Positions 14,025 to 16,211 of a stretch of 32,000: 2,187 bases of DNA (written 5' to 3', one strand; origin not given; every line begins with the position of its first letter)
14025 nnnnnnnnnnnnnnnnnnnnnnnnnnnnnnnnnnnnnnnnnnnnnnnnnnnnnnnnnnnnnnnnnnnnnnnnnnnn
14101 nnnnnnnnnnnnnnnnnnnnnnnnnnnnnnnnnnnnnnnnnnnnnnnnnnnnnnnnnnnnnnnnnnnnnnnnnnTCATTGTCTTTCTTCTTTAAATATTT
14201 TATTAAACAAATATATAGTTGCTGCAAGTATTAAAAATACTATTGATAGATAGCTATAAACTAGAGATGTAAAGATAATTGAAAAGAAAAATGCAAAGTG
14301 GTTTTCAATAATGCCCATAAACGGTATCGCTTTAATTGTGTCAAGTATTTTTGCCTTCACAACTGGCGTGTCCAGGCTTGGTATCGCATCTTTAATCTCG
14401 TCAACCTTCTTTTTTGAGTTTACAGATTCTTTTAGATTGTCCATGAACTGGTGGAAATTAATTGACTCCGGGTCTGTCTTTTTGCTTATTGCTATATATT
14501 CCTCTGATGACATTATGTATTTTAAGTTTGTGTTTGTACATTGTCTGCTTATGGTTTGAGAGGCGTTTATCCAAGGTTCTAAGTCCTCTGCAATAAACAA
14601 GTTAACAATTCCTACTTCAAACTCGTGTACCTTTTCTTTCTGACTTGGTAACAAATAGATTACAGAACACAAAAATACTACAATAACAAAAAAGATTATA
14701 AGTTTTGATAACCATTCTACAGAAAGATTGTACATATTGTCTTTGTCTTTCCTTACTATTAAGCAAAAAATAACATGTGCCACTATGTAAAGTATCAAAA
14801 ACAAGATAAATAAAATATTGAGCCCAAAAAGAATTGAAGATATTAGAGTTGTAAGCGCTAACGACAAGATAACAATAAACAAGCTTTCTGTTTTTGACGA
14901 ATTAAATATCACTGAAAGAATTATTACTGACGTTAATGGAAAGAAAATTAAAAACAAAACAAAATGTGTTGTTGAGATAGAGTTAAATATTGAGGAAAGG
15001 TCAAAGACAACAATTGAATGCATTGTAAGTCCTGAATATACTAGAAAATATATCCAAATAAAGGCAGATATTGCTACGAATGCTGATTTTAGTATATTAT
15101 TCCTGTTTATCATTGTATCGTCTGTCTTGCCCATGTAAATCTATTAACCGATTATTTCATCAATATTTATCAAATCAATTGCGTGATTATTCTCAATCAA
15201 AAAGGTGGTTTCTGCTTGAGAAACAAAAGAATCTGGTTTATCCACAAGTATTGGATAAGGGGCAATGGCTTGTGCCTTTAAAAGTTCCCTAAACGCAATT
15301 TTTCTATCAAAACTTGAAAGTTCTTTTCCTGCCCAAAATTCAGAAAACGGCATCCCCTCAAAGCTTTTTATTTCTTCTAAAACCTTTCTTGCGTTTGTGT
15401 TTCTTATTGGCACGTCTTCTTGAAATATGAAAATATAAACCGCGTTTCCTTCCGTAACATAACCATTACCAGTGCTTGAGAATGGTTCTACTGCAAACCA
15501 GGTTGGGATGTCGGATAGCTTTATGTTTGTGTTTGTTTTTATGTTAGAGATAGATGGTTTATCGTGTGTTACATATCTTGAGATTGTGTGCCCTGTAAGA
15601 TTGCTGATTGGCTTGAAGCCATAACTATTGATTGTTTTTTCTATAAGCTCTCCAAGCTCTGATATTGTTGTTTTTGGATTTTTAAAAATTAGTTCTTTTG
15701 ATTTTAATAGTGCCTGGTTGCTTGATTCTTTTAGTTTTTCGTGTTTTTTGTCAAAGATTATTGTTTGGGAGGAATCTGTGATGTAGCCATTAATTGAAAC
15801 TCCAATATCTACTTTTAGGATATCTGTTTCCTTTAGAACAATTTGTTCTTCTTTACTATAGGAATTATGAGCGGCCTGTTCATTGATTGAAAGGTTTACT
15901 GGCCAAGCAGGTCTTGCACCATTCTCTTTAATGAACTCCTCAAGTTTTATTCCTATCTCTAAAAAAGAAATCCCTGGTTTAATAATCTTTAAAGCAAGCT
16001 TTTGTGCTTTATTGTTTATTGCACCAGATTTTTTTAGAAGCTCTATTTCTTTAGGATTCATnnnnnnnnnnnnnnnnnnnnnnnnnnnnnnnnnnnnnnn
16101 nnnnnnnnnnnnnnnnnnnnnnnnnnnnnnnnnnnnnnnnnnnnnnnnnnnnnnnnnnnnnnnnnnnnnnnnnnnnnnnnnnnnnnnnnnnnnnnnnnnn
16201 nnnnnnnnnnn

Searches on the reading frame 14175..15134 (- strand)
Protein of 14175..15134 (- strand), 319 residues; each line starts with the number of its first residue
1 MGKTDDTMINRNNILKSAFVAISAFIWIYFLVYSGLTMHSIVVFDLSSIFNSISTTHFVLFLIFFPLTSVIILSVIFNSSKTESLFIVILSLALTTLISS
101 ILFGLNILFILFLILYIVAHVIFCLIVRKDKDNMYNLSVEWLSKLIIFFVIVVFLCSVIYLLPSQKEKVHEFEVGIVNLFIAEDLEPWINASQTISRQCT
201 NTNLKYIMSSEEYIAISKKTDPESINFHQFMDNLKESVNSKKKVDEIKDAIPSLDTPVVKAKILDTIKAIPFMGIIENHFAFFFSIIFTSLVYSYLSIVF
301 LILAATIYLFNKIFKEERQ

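Call 4: search_protein_families(library=pfam, proteins=[window:14175-15134:-], max_evalue=1)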
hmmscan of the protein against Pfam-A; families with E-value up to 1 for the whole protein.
window:14175-15134:- (319 aa): 0 families

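Call 5: search_protein_families(library=ncbifam, proteins=[window:14175-15134:-], max_evalue=1)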
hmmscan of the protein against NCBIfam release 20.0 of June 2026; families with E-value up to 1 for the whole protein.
window:14175-15134:- (319 aa): 0 families

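Call 25: find_homologous_proteins(query=window:14175-15134:-, max_evalue=0.001)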
Query window:14175-15134:- (319 aa): 14 proteins with E <= 0.001 among 6728 candidates.
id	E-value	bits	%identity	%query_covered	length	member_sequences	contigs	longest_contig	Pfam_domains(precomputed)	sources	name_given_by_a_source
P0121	5.1e-193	658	100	100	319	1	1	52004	-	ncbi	-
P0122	1.6e-113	397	63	98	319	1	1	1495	-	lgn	-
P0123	1.8e-107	377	59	98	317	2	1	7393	-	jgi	-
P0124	2.0e-105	371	57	99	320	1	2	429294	-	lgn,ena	-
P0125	3.6e-105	370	57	97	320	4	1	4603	-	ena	-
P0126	6.8e-105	369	59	92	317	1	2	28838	-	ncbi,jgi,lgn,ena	ncbi:MAG: hypothetical protein WCX82_03355 [archaeon]|jgi:hypothetical protein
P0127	4.7e-104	366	57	97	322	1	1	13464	-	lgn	-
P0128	1.4e-100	355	54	100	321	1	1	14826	-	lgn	-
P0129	2.5e-100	354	55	96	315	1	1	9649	-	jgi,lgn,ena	-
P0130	2.2e-98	347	55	96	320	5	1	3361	-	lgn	-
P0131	9.1e-98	345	53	100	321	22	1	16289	-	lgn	-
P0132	6.8e-97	343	54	100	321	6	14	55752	-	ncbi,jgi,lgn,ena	jgi:hypothetical protein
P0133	4.0e-61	225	41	99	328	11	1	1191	-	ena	-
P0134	4.6e-61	225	53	61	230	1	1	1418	-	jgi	-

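Call 38: predict_structure(alignment_id=A2)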
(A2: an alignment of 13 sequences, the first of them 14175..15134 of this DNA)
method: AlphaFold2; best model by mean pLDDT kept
length: 319 residues; sequences in the alignment: 13
mean_pLDDT: 79.8   pTM: 0.56
mean pLDDT of the five models: 79.8, 79.0, 76.3, 75.1, 72.2
residues with pLDDT >= 90: 43; 70-90: 233; 50-70: 29; < 50: 14
segments of 3 or more residues with pLDDT < 50: 1-8, 314-319
pLDDT, mean of each block of 10 residues (from residue 1): 43 85 90 81 74 84 81 79 88 91 81 85 74 64 76 85 84 80 79 87 91 90 92 88 82 80 84 84 85 75 65 44
secondary structure, 60 per line:
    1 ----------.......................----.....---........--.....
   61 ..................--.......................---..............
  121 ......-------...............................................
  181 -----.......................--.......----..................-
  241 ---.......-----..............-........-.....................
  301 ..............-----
elements in order: H11-33 H38-42 H46-53 H56-78 H81-103 H107-126 H134-180 H186-208 H211-217 H222-239 H244-250 H256-269 H271-278 H280-314

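Call 41: fold_search(model_id=the predicted structure, library=pdb)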
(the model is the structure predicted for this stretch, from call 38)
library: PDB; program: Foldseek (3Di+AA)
matches with E <= 10: 168; with E <= 0.001: 0
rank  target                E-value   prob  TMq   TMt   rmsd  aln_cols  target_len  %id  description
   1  9fur_A                3.7e-01  0.18  0.18  0.12  22.5       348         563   11  MsbA in LMNG inward-facing narrow (released 2025-03-19)
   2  8qoe_A                4.4e-01  0.23  0.18  0.13  23.2       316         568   11  Inward-facing conformation of the ABC transporter BmrA (released 2023-12-20)
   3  6bpp_B                4.8e-01  0.15  0.18  0.13  26.5       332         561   12  E. coli MsbA in complex with LPS and inhibitor G092 (released 2018-05-02)
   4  6bpl_A                4.8e-01  0.14  0.16  0.10  25.4       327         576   11  E. coli MsbA in complex with LPS and inhibitor G907 (released 2018-05-02)
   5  8vp6_A                5.3e-01  0.15  0.17  0.11  25.6       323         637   11  Cryo-EM structure of the ABC transporter PCAT1 bound with Mg_class_2 (released 2024-10-30)
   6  6bpl_B                5.6e-01  0.08  0.14  0.09  25.6       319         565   13  E. coli MsbA in complex with LPS and inhibitor G907 (released 2018-05-02)
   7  6o30_A                6.7e-01  0.11  0.16  0.10  22.2       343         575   10  Lipid A transporter MsbA from Salmonella typhimurium (released 2019-06-12)
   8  8vp5_B                7.0e-01  0.18  0.19  0.11  25.3       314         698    9  Cryo-EM structure of the ABC transporter PCAT1 bound with ADP and Substrate (released 2024-10-30)
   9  8vp5_A                7.0e-01  0.12  0.15  0.09  25.1       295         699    8  Cryo-EM structure of the ABC transporter PCAT1 bound with ADP and Substrate (released 2024-10-30)
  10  6uzl_A                7.3e-01  0.13  0.17  0.12  25.5       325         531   12  Cryo-EM structure of nucleotide-free MsbA reconstituted into peptidiscs, conformation 2 (released 2020-03-04)
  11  8dmo_A                7.3e-01  0.11  0.16  0.11  22.2       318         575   12  Structure of open, inward-facing MsbA from E. coli (released 2022-12-14)
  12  8vp6_B                7.3e-01  0.11  0.15  0.09  25.1       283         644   10  Cryo-EM structure of the ABC transporter PCAT1 bound with Mg_class_2 (released 2024-10-30)
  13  7sel_A                7.7e-01  0.11  0.15  0.10  25.3       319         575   12  E. coli MsbA in complex with LPS and inhibitor G7090 (compound 3) (released 2022-03-09)
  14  9jri                  8.0e-01  0.08  0.12  0.10  25.9       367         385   12  outward-open hSLC19A1 + 5-MTHF (released 2025-02-26)
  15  7sgr_B                8.8e-01  0.13  0.16  0.11  26.1       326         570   12  Structure of hemolysin A secretion system HlyB/D complex (released 2022-09-14)
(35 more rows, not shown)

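Call 44: search_protein_representatives(alignment_id=A2)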
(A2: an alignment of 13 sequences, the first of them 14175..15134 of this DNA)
Query: 13 sequences, 321 profile positions. Proteins with E-value up to 0.001 (for the whole library): 111; up to 1e-10: 47; up to 1e-30: 9. The best 111 are listed.
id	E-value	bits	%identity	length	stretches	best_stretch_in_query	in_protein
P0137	6.4e-111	386.9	-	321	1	7-320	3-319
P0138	1.4e-109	382.5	-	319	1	7-319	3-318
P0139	6.5e-105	367.2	-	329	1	6-320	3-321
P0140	8.3e-81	288.0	-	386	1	9-318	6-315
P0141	7.8e-78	278.2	-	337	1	5-319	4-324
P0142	1.2e-77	277.6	-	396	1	8-320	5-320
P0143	4.3e-73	262.6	-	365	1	9-320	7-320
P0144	8.6e-63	228.8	-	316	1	9-316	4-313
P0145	1.4e-50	188.6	-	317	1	8-320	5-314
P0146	7.1e-27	110.8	-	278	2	8-189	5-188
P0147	2.2e-22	96.0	-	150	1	174-319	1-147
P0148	2.6e-22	95.8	-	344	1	1-303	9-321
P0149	3.8e-22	95.3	-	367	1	5-306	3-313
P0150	2.9e-20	89.1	-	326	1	8-297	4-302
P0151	4.2e-19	85.2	-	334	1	6-299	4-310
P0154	4.1e-18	82.0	-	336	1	11-319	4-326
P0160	5.5e-17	78.3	-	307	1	20-309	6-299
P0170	8.4e-14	67.8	-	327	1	8-309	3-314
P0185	2.4e-10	56.5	-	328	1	19-316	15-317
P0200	2.5e-08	49.8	-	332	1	16-309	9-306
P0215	2.5e-06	43.3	-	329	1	15-284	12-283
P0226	8.8e-06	41.5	-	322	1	14-315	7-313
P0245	7.6e-04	35.1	-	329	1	14-314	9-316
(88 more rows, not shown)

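Call 45: search_protein_families(library=pfam, proteins=[P0148, P0150, P0154, P0160, P0170, P0185, P0200, P0215, P0226, P0245], max_evalue=0.1)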
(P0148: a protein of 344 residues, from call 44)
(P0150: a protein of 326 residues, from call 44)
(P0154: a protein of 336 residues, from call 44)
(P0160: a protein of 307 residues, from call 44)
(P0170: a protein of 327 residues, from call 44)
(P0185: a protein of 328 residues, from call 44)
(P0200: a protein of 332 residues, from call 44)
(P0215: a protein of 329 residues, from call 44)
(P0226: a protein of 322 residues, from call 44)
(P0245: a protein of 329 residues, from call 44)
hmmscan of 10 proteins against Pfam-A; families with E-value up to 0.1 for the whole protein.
P0148 (344 aa): 1 family
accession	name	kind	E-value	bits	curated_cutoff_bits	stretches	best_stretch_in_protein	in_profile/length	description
PF23958.1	DUF7287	-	0.045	14.8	27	1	163-264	12-111/157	Family of unknown function (DUF7287)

P0150 (326 aa): 0 families

P0154 (336 aa): 1 family
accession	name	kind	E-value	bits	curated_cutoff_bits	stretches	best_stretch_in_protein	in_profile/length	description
PF05606.16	DUF777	-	0.001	19.3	25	1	142-229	28-115/135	Borrelia burgdorferi protein of unknown function (DUF777)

P0160 (307 aa): 0 families

P0170 (327 aa): 2 families
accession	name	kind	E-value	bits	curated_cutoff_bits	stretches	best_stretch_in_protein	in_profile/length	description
PF12725.13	DUF3810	-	0.0057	16.5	28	1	92-237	13-127/311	Protein of unknown function (DUF3810)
PF01029.23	NusB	-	0.099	13.5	23.1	0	158-242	10-97/133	NusB family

P0185 (328 aa): 0 families

P0200 (332 aa): 1 family
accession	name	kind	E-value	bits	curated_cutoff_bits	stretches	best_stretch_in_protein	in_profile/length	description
PF24089.1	DUF7374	-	0.0077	16.5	27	1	203-259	10-65/106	Family of unknown function (DUF7374)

P0215 (329 aa): 0 families

P0226 (322 aa): 0 families

P0245 (329 aa): 1 family
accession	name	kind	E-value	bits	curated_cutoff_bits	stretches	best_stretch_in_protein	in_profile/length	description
PF14012.11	DUF4229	-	0.051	14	27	1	54-100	8-51/68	Protein of unknown function (DUF4229)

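Call 47: find_encoding_contigs(protein=P0150, flank=8000, max_places=3)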
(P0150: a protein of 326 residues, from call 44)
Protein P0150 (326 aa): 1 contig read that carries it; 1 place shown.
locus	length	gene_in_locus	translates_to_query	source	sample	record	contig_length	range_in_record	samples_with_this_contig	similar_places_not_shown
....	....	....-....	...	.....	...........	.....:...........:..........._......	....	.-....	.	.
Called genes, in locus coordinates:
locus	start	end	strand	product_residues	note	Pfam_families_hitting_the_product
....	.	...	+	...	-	?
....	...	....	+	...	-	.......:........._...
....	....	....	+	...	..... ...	-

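Call 48: find_encoding_contigs(protein=P0154, flank=10000, max_places=2)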
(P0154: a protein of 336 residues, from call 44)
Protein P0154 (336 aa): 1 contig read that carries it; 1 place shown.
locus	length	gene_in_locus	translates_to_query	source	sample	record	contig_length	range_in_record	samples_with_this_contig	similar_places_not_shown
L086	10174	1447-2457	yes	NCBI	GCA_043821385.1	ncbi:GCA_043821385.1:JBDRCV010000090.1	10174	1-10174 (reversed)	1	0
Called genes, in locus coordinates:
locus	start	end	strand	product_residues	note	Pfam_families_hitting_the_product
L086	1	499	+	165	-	?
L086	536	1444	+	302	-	PF00557:Peptidase_M24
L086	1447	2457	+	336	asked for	-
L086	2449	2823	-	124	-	PF01243:PNPOx_N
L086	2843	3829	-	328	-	PF04055:Radical_SAM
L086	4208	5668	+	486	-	PF02386:TrkH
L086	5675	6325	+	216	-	PF02254:TrkA_N, PF02080:TrkA_C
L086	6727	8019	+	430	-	PF01409:tRNA-synt_2d (faint), PF13393:tRNA-synt_His, PF00587:tRNA-synt_2b (weak), PF03129:HGTP_anticodon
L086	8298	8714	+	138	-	-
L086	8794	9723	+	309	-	PF17125:Methyltr_RsmF_N, PF01728:FtsJ (weak), PF01189:Methyltr_RsmB-F, PF13847:Methyltransf_31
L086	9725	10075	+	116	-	PF05175:MTS, PF13847:Methyltransf_31 (weak)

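Call 49: find_encoding_contigs(protein=P0200, flank=10000, max_places=2)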
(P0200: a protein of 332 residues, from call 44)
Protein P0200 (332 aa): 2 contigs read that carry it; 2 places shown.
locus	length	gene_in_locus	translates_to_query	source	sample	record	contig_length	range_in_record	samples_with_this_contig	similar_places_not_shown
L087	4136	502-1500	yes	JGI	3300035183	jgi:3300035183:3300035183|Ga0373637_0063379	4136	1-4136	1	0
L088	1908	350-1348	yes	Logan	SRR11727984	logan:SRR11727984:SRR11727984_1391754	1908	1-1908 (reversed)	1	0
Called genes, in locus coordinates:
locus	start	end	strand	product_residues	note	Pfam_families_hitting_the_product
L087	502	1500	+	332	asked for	-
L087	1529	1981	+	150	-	-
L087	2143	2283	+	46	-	-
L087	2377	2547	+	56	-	-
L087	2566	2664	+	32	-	-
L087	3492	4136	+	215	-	?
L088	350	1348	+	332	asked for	-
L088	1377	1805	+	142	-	-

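Call 91: find_encoding_contigs(protein=P0170, flank=10000, max_places=2)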
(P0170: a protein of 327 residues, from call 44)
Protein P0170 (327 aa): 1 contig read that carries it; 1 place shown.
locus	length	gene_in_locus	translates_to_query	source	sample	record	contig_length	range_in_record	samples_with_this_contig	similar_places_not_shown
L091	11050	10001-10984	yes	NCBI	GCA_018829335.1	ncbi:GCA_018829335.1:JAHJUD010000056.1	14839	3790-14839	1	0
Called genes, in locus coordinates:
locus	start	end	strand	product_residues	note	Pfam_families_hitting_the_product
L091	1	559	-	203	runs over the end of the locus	-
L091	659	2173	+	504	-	-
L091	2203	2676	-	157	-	-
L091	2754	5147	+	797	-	PF03104:DNA_pol_B_exo1, PF10108:DNA_pol_B_exo2 (weak), PF00136:DNA_pol_B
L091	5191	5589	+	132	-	-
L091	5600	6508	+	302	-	PF00557:Peptidase_M24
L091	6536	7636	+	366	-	PF00801:PKD (faint), PF18911:PKD_4 (faint)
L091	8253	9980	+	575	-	PF11617:Cu-binding_MopE, PF22352:K319L-like_PKD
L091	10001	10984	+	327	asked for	-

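Call 92: find_encoding_contigs(protein=P0148, flank=10000, max_places=2)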
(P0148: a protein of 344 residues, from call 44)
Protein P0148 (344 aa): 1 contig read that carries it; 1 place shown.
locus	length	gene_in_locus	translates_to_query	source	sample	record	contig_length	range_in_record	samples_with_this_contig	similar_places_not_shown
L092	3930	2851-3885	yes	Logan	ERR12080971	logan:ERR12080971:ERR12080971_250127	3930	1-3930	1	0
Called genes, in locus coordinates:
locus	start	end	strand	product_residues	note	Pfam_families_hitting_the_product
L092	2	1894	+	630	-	?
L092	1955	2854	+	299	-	PF00557:Peptidase_M24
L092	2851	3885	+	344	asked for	-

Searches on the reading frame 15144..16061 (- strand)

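Call 6: search_protein_families(library=pfam, proteins=[window:15144-16061:-], max_evalue=0.01)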
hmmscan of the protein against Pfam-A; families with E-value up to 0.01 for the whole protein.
window:15144-16061:- (305 aa): 1 family
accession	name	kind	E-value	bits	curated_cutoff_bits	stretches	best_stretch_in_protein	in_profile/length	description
PF00557.29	Peptidase_M24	-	1.6e-23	84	23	1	7-193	1-187/208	Metallopeptidase family M24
